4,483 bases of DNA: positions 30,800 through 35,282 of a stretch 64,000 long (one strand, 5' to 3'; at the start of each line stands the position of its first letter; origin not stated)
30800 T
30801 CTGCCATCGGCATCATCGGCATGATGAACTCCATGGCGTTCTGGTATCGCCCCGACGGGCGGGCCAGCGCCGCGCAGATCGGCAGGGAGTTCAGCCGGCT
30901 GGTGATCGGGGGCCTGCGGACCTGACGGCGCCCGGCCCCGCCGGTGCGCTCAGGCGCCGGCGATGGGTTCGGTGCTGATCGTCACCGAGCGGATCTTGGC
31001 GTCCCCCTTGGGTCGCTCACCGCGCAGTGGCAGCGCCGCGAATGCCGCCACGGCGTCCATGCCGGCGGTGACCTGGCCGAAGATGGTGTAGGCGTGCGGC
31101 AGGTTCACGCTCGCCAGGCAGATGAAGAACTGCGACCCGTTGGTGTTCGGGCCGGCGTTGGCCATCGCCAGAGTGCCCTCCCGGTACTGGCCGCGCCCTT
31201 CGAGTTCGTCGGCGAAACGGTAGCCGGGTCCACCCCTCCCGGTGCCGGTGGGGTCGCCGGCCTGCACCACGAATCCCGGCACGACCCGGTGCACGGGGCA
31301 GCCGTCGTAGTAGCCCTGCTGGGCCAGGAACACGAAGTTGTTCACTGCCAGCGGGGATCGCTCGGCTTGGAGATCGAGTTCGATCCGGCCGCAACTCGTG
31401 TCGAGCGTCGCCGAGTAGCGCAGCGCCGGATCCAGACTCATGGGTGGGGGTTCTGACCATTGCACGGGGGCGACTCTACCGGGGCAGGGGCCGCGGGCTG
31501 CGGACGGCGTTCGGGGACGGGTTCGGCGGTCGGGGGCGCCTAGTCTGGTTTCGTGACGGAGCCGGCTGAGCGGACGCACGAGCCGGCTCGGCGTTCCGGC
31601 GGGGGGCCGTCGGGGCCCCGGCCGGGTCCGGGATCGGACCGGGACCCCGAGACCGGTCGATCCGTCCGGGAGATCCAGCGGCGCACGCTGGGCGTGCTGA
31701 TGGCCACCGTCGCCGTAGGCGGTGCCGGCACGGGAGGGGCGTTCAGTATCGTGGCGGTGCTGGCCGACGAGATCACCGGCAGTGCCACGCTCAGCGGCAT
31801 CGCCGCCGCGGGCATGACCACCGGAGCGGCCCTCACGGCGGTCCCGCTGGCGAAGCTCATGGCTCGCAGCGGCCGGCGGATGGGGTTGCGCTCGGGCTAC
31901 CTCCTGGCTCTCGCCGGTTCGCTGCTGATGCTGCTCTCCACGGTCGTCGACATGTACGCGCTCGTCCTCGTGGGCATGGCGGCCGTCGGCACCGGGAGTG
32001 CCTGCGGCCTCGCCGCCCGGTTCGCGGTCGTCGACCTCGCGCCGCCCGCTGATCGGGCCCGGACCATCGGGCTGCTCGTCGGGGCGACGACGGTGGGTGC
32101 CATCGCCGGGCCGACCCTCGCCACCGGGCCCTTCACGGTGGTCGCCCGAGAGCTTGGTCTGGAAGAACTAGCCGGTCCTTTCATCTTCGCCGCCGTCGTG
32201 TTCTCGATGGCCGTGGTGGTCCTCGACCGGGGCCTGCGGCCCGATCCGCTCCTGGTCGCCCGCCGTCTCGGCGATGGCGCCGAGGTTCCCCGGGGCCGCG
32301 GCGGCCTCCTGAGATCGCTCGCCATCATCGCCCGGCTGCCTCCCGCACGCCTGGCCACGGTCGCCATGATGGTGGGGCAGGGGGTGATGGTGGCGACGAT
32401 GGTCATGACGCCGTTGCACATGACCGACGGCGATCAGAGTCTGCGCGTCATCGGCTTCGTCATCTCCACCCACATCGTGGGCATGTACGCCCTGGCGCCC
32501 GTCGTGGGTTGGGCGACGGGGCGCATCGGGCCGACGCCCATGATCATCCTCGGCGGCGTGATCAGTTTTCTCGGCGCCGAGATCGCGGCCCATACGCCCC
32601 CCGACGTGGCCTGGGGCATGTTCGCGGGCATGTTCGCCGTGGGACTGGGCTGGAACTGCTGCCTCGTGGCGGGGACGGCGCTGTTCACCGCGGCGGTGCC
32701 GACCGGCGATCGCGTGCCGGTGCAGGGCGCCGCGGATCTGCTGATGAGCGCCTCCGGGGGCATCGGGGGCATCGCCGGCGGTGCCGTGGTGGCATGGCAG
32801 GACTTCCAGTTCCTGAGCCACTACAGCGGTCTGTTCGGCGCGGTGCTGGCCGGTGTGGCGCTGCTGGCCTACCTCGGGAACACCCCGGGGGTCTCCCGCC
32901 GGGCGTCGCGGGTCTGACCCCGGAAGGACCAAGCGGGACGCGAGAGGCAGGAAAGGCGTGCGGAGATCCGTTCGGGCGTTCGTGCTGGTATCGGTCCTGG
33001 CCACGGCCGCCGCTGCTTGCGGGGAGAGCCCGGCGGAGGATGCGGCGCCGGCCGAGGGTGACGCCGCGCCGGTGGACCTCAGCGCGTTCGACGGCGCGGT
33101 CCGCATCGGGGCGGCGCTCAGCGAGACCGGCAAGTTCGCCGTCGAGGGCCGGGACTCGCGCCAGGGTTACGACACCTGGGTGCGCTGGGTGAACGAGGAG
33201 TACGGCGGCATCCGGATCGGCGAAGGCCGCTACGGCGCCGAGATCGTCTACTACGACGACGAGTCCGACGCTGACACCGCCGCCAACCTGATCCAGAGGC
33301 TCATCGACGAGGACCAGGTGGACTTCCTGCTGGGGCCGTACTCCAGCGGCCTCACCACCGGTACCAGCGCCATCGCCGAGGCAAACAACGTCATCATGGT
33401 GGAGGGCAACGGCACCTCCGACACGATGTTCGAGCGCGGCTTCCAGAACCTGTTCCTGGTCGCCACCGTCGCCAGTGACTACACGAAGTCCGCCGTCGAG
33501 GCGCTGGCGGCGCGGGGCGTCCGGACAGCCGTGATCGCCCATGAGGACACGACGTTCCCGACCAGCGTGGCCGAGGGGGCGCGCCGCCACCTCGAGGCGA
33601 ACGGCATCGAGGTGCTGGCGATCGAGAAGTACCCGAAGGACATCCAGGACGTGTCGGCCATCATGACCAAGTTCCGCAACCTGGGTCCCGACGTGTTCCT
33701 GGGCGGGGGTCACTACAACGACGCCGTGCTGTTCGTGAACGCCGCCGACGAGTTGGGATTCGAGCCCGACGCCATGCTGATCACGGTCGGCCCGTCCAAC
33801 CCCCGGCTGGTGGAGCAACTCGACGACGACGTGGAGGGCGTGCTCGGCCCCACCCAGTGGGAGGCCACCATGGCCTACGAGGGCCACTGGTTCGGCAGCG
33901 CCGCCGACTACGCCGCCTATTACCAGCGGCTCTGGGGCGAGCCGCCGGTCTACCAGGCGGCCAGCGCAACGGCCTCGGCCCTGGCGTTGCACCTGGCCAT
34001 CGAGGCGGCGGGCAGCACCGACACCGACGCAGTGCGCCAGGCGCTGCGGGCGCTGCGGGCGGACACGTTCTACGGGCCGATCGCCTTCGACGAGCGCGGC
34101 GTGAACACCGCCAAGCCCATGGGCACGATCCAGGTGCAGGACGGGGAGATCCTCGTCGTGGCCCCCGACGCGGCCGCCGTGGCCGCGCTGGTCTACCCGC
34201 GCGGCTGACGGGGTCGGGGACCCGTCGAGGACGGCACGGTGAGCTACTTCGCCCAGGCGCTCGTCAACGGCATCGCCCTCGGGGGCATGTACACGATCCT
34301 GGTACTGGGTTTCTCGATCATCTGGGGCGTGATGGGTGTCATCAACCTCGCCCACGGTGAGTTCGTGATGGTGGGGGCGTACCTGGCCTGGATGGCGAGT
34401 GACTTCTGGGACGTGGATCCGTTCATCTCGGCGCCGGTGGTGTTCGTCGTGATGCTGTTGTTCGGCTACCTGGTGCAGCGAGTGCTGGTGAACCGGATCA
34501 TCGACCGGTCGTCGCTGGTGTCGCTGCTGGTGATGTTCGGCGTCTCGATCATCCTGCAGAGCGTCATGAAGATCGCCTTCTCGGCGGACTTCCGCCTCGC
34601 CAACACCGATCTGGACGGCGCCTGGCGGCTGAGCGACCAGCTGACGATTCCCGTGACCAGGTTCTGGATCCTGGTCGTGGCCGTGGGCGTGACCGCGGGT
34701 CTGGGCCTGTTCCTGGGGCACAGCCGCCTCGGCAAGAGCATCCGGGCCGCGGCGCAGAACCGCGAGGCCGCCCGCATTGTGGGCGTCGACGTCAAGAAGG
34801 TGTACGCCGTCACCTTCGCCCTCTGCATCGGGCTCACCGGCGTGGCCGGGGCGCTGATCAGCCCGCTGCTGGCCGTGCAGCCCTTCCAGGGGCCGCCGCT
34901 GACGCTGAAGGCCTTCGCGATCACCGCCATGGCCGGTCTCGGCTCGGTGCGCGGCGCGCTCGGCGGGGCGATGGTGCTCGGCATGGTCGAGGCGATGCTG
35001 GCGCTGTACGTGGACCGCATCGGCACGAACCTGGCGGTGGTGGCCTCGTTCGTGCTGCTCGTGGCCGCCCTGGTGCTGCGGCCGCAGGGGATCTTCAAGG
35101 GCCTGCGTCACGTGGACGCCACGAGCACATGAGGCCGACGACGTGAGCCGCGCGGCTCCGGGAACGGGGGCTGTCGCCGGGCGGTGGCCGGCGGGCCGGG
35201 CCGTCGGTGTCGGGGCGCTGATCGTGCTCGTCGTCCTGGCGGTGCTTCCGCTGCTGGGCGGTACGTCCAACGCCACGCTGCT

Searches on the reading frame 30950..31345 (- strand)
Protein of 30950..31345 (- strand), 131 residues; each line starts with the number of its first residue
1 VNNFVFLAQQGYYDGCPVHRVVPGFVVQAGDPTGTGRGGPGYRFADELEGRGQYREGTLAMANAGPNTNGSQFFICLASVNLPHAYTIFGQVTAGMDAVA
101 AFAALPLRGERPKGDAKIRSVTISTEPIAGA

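Call 7: search_protein_families(library=pfam, proteins=[window:30950-31345:-])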
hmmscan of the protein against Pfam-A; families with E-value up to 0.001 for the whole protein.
window:30950-31345:- (131 aa): 1 family
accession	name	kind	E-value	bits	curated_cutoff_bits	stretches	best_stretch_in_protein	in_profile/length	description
PF00160.26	Pro_isomerase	-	1.9e-32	113.1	21.7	1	2-122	26-158/159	Cyclophilin type peptidyl-prolyl cis-trans isomerase/CLD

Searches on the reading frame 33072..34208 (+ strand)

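Call 8: search_protein_families(library=pfam, proteins=[window:33072-34208:+])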
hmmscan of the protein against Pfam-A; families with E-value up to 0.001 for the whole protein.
window:33072-34208:+ (378 aa): 3 families
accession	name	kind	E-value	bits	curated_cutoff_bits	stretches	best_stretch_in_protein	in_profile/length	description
PF13458.12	Peripla_BP_6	-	5e-56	191.3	31.7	1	10-358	2-342/343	Periplasmic binding protein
PF13433.12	Peripla_BP_5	-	3.2e-17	63.1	27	1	10-376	1-358/363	Periplasmic binding protein domain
PF01094.35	ANF_receptor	-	4.5e-11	42.8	25.4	1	61-343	30-338/353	Receptor family ligand binding region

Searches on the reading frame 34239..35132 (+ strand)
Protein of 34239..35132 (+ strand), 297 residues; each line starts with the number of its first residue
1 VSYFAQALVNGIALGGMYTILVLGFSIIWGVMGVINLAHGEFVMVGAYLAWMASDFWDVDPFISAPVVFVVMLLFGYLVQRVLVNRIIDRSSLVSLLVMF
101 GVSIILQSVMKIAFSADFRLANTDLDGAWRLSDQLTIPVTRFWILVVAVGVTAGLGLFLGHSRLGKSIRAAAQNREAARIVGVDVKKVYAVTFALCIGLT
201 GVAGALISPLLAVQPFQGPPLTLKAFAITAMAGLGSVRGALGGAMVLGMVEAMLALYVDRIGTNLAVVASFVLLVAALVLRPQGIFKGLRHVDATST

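Call 8: search_protein_families(library=pfam, proteins=[window:34239-35132:+])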
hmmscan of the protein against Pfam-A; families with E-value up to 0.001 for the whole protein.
window:34239-35132:+ (297 aa): 1 family
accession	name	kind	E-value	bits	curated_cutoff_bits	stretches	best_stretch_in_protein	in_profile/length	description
PF02653.21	BPD_transp_2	-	2.7e-34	119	26.8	1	8-278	2-269/269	Branched-chain amino acid transport system / permease component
